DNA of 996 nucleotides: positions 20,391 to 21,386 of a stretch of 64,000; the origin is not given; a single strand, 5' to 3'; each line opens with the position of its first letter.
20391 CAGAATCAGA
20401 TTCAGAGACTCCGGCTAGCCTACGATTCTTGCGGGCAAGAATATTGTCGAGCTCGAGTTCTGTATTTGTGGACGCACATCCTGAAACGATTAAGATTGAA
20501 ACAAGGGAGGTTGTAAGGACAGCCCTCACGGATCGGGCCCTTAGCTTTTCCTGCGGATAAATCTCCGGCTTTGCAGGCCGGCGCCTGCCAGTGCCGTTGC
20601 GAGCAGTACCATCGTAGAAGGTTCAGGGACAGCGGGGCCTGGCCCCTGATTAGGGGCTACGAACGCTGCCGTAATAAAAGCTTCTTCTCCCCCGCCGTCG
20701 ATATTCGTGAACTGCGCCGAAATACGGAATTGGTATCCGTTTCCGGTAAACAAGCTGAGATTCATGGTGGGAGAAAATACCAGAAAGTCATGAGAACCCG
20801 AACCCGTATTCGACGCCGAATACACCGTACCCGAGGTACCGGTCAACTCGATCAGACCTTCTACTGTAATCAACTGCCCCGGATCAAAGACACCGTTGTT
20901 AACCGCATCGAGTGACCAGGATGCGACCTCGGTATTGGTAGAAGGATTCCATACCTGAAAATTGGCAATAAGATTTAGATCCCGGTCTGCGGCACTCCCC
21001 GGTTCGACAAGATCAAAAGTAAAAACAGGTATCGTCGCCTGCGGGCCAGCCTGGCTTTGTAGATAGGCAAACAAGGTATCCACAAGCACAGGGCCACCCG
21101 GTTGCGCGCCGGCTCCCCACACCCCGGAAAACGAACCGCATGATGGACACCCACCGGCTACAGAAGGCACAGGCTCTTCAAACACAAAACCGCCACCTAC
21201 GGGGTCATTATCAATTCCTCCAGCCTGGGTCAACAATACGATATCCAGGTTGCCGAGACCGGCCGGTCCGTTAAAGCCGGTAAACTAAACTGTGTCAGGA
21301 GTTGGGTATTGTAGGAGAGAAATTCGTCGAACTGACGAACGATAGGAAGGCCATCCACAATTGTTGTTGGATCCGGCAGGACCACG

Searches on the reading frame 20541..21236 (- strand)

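Call 8: search_protein_families(library=pfam, proteins=[window:20541-21236:-], max_evalue=0.001)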
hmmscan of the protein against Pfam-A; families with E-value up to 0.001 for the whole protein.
window:20541-21236:- (231 aa): 1 family
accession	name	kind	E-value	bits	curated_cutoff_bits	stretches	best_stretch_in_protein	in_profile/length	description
PF07589.16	PEP-CTERM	-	3.3e-06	27.4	20.7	1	202-225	1-24/24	PEP-CTERM motif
